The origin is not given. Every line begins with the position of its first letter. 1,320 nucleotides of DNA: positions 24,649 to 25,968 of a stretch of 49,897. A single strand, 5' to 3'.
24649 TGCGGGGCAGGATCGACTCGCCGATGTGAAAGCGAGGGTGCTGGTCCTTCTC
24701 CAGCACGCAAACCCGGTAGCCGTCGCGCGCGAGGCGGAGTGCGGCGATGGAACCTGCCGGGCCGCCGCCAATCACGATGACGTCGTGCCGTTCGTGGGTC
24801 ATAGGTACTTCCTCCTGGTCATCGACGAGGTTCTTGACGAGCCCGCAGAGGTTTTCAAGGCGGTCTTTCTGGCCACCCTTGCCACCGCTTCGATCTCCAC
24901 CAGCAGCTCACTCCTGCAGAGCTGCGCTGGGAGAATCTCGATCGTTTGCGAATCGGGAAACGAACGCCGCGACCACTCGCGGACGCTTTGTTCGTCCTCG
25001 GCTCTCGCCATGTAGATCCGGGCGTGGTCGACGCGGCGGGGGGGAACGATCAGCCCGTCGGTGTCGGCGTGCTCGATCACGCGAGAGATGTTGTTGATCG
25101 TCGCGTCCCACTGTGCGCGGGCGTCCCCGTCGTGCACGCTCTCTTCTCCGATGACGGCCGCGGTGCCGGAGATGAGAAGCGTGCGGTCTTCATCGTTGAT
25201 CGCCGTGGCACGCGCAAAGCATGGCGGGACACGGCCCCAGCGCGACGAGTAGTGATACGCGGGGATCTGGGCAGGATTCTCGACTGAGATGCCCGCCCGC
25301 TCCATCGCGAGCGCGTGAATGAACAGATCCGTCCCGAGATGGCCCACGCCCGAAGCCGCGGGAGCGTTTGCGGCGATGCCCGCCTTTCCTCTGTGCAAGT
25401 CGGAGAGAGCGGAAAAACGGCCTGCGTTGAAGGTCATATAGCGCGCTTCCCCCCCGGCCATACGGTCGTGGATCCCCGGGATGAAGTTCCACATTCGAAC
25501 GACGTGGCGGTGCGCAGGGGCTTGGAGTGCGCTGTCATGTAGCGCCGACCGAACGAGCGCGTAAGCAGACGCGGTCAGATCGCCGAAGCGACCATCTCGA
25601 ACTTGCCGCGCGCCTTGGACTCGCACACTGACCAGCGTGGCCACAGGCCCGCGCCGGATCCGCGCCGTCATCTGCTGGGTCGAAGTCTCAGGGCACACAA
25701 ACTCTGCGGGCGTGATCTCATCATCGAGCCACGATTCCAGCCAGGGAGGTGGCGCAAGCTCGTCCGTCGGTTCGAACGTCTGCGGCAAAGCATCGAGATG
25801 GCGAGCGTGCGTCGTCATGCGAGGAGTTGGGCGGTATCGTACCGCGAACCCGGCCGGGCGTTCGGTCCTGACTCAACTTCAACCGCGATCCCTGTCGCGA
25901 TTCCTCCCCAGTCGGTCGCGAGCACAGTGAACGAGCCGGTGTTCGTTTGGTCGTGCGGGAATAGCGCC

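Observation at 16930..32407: Compact xanthomonadin/aryl-polyene-like lipid pigment cluster in a PVC-type genome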

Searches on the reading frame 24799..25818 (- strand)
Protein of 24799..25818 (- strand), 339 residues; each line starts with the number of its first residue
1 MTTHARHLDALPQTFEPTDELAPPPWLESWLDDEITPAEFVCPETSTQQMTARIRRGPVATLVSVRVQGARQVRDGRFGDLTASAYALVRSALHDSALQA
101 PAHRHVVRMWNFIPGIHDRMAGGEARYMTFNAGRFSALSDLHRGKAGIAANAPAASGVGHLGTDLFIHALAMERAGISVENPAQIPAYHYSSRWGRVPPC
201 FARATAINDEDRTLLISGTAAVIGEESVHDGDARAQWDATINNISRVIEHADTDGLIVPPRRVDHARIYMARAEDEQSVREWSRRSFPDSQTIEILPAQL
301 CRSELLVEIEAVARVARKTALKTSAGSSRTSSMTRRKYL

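Call 3: search_protein_families(library=pfam, proteins=[window:24799-25818:-], max_evalue=0.01)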
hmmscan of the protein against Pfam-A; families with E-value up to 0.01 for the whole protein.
window:24799-25818:- (339 aa): 2 families
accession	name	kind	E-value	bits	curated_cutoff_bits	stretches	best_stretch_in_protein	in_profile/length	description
PF21168.2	FkbO_Hyg5-like_N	-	3.9e-15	56.4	27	1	59-171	24-122/122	Chorismatase FkbO/Hyg5-like, N-terminal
PF01042.26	Ribonuc_L-PSP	-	0.00015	22.2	27.3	1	210-314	17-120/121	Endoribonuclease L-PSP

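Call 5: search_protein_families(library=ncbifam, proteins=[window:24799-25818:-], max_evalue=0.001)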
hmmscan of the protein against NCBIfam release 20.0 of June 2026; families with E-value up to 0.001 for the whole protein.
window:24799-25818:- (339 aa): 1 family
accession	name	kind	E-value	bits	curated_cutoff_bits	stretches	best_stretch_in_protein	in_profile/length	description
TIGR04444.1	chori_FkbO_Hyg5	subfamily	4.9e-46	157.4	325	1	77-312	77-310/311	FkbO/Hyg5 family chorismatase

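Call 21: search_solved_structures(query=window:24799-25818:-, max_evalue=0.01, show_alignments=3)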
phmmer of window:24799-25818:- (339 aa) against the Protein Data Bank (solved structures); distinct sequences matched with E-value up to 0.01: 3.
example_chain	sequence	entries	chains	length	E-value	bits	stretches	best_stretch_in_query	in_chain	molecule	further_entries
5ag3_A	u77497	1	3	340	4.8e-31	111.5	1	75-312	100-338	PUTATIVE PTERIDINE-DEPENDENT DIOXYGENASE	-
4bps_A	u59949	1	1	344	1.7e-30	109.7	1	72-312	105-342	FKBO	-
5a3k_A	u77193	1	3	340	1.2e-29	106.8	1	75-312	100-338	PUTATIVE PTERIDINE-DEPENDENT DIOXYGENASE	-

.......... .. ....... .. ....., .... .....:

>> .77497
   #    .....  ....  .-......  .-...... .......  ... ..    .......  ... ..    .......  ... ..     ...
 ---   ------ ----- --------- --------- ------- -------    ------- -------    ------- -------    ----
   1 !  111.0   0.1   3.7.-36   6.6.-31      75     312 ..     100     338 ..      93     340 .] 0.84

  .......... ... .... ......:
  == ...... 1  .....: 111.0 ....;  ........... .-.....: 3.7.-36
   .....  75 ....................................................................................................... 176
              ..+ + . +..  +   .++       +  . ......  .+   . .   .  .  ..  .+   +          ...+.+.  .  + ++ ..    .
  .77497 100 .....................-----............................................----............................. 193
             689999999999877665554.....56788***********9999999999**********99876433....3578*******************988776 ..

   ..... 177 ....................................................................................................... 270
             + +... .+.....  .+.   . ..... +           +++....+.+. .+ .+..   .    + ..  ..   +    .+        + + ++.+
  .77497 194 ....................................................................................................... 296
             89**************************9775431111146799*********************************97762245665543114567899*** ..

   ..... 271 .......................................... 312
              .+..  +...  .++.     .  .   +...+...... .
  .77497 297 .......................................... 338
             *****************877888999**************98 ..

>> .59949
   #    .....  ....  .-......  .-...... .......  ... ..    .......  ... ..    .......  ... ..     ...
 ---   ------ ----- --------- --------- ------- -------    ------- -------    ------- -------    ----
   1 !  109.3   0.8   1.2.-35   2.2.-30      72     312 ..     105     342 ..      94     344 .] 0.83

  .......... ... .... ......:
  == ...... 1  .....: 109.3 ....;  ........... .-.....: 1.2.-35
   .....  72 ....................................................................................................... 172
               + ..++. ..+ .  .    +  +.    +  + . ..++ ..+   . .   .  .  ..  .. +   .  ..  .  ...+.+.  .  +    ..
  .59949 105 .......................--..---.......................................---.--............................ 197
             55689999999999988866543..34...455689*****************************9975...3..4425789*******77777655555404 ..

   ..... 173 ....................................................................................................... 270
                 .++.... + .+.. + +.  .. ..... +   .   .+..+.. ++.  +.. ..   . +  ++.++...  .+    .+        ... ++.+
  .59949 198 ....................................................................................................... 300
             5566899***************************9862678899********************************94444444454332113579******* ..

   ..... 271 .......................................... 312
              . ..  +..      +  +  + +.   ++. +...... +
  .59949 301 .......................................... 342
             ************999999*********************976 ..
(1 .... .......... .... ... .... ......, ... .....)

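Call 25: search_dna_similar(query=window:24799-25818:-, collection=plasmids, mode=protein, max_rows=25)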
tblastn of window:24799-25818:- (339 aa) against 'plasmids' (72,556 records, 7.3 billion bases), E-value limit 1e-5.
Records with a match: 11; places in all: 11; records where one place covers at least 80% of the query: 0.
Best place of each record, by identity: <60% 11.
By first word of the organism name: Streptomyces 5; Pseudonocardia 2; Aureibacter 2; Caballeronia 1; Parabacteroides 1.
By predicted mobility (MOB-suite, as given by PLSDB): non-mobilizable 9; mobilizable 2.
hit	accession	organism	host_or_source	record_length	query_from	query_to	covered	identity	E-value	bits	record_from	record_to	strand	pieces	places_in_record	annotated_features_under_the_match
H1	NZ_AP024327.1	Caballeronia sp. NK8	-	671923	76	313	70%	34.0%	2e-24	111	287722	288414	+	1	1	FkbO/Hyg5 family chorismatase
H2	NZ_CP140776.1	Streptomyces goshikiensis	cell culture,soil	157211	71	314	72%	31.3%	1e-18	94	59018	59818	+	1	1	FkbO/Hyg5 family chorismatase | AMP-binding protein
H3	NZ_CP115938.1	Streptomyces goshikiensis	microorganism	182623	71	314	72%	31.3%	1e-18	94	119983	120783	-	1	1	FkbO/Hyg5 family chorismatase | AMP-binding protein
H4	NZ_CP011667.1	Streptomyces sp. Mg1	-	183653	71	314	72%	31.3%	1e-18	94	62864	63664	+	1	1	FkbO/Hyg5 family chorismatase | AMP-binding protein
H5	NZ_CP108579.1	Streptomyces goshikiensis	-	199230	71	314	72%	31.3%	2e-18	94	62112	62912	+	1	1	FkbO/Hyg5 family chorismatase | AMP-binding protein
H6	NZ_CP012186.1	Pseudonocardia sp. EC080619-01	Apterostigma dentigerum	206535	105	315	62%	34.7%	5e-22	104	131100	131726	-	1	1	FkbO/Hyg5 family chorismatase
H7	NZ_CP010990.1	Pseudonocardia sp. EC080625-04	Apterostigma dentigerum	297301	105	315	62%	34.7%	5e-22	104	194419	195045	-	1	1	FkbO/Hyg5 family chorismatase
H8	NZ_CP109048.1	Streptomyces sp. NBC_00637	-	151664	102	314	63%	33.8%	4e-24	110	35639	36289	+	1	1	FkbO/Hyg5 family chorismatase | AMP-binding protein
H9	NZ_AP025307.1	Aureibacter tunicatorum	-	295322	104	315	63%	30.3%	2e-12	76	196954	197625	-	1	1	hypothetical protein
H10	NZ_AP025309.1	Aureibacter tunicatorum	-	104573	106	315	62%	29.0%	5e-12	74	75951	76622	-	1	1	hypothetical protein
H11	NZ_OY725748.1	Parabacteroides distasonis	-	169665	106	313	61%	27.9%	6e-9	65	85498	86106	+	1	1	hypothetical protein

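Call 26: get_annotated_region(hit=H1, flank=15000)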
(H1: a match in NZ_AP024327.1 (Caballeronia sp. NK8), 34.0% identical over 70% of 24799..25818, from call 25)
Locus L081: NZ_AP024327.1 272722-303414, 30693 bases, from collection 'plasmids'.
description: Caballeronia sp. NK8 plasmid pNK83, complete sequence
organism: Caballeronia sp. NK8 (NCBI taxid 140098)
taxonomy: Bacteria; Pseudomonadota; Betaproteobacteria; Burkholderiales; Burkholderiaceae; Caballeronia; Caballeronia sp. NK8
host: -; source: -; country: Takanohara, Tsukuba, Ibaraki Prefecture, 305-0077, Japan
typing (MOB-suite, as given by PLSDB): non-mobilizable
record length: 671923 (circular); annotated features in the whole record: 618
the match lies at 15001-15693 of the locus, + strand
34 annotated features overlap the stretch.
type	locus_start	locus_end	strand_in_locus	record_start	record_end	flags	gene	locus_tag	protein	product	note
CDS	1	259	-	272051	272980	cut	-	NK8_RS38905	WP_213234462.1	LysR substrate-binding domain-containing protein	-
CDS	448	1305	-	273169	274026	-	-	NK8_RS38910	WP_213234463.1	oxidoreductase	-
CDS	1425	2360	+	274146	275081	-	-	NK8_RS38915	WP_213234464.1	LysR family transcriptional regulator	-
CDS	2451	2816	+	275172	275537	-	-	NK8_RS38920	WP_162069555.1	BON domain-containing protein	-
CDS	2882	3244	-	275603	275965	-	-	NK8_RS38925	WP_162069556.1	NUDIX domain-containing protein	-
CDS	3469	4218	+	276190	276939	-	-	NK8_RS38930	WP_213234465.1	DUF2278 family protein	-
CDS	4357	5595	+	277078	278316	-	-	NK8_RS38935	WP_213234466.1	multidrug effflux MFS transporter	GO:0055085 - transmembrane transport [Evidence IEA]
CDS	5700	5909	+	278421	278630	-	-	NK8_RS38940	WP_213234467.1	hypothetical protein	-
CDS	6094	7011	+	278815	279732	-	-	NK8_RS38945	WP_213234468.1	ABC transporter permease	-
CDS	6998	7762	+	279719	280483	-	-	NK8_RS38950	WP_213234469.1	ABC transporter ATP-binding protein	-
CDS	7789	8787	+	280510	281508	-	-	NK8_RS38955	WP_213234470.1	ABC transporter substrate-binding protein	-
CDS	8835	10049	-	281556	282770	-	-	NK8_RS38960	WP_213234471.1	SfnB family sulfur acquisition oxidoreductase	GO:0006790 - sulfur compound metabolic process [Evidence IEA]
CDS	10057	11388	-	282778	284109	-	-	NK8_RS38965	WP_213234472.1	LLM class flavin-dependent oxidoreductase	-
CDS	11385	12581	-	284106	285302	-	-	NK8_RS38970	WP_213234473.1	LLM class flavin-dependent oxidoreductase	-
CDS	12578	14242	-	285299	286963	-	-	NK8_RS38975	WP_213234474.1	rhodanese-like domain-containing protein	-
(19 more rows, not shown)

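Call 27: find_homologous_proteins(query=window:24799-25818:-, max_evalue=1e-10)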
Query window:24799-25818:- (339 aa): 2206 proteins with E <= 1e-10 among 8000 candidates; the best 120 are listed.
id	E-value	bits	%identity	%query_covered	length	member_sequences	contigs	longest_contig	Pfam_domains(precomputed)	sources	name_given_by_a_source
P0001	3.3e-218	741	98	100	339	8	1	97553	PF21168.3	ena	-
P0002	1.7e-100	355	58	92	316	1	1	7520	PF01042.27,PF21168.3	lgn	-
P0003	4.0e-83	297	51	92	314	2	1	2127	PF21168.3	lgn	-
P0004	1.1e-82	296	49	93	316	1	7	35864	PF01042.27,PF21168.3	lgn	-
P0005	2.2e-78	282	48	92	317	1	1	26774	PF01042.27,PF21168.3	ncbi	-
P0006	1.4e-64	237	50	77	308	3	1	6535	PF21168.3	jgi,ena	-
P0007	1.3e-61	227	43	86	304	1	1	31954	PF01042.27,PF21168.3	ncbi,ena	-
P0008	2.1e-60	223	43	92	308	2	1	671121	PF21168.3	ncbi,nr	ncbi:MAG TPA: hypothetical protein VGN72_09170 [Tepidisphaeraceae bacterium]|nr:hypothetical protein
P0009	4.6e-60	222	44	87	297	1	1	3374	PF21168.3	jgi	jgi:chorismate lyase/3-hydroxybenzoate synthase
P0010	7.9e-60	221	42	87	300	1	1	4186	PF21168.3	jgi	jgi:chorismate lyase/3-hydroxybenzoate synthase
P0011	5.9e-59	218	48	76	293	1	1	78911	PF21168.3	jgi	jgi:chorismate lyase/3-hydroxybenzoate synthase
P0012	7.6e-59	218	41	91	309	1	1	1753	PF21168.3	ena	-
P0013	2.2e-58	216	42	93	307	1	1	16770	PF21168.3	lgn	-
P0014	2.5e-58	216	40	91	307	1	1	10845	PF21168.3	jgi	jgi:chorismate lyase/3-hydroxybenzoate synthase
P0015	3.4e-58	216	46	75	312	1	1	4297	PF01042.27,PF21168.3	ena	-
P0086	8.8e-53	198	39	88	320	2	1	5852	PF21168.3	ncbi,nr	ncbi:MAG TPA: hypothetical protein VG477_14655 [Thermoanaerobaculia bacterium]|nr:hypothetical prote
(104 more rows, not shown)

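Call 33: get_annotated_region(hit=H9, flank=15000)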
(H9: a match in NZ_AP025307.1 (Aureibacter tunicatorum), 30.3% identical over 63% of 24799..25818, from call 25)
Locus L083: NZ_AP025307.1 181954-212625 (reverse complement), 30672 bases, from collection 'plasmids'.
description: Aureibacter tunicatorum strain NBRC 107587 plasmid pAT2, complete sequence
organism: Aureibacter tunicatorum (NCBI taxid 866807)
taxonomy: Bacteria; Bacteroidota; Cytophagia; Cytophagales; Persicobacteraceae; Aureibacter; Aureibacter tunicatorum
host: -; source: -; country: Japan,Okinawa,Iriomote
typing (MOB-suite, as given by PLSDB): non-mobilizable
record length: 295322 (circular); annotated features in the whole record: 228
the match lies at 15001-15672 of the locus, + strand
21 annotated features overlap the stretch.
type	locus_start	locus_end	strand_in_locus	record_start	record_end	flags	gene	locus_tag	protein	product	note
CDS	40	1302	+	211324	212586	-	-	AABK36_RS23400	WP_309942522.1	SO_0444 family Cu/Zn efflux transporter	-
CDS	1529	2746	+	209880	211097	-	-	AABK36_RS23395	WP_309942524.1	GTP-binding protein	-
CDS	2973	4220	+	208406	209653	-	-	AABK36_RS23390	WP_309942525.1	aminotransferase class I/II-fold pyridoxal phosphate-dependent enzyme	GO:0009058 - biosynthetic process [Evidence IEA]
CDS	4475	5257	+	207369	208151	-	-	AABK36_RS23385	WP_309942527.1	hypothetical protein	-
CDS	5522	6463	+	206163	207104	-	-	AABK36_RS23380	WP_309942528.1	MBL fold metallo-hydrolase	-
CDS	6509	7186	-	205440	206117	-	-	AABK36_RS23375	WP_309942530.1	Rpn family recombination-promoting nuclease/putative transposase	-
CDS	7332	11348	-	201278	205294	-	-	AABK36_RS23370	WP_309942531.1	SUMF1/EgtB/PvdO family nonheme iron enzyme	-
CDS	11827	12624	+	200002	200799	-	-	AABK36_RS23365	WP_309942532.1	IclR family transcriptional regulator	GO:0006355 - regulation of DNA-templated transcription [Evidence IEA]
CDS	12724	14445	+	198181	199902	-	-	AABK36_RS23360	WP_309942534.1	c-type cytochrome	-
CDS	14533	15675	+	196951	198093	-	-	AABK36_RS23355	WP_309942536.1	hypothetical protein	-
CDS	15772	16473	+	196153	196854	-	-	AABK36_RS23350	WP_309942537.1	hypothetical protein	-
CDS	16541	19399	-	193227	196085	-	-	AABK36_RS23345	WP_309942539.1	hypothetical protein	-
CDS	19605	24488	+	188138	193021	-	-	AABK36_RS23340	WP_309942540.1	endonuclease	-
CDS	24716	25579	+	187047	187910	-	-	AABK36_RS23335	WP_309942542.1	Rpn family recombination-promoting nuclease/putative transposase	-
CDS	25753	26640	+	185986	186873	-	-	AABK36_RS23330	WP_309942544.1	Rpn family recombination-promoting nuclease/putative transposase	-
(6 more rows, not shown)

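Call 84: find_encoding_contigs(protein=P0086, flank=6000, max_places=2)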
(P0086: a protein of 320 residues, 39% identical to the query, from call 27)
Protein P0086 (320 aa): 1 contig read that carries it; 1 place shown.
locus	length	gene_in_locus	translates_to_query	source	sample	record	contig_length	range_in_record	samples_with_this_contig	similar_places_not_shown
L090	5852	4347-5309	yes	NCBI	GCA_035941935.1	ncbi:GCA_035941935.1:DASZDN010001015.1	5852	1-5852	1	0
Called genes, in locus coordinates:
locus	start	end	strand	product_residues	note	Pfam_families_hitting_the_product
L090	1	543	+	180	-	?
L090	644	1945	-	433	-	PF00072:Response_reg, PF03331:LpxC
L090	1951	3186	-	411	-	PF00155:Aminotran_1_2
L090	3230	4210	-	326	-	PF01073:3Beta_HSD (weak), PF01370:Epimerase, PF02719:Polysacc_synt_2 (weak), PF04321:RmlD_sub_bind, PF07993:NAD_binding_4 (faint), PF16363:GDP_Man_Dehyd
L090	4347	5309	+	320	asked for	PF21168:FkbO_Hyg5-like_N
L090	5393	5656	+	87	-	PF01713:Smr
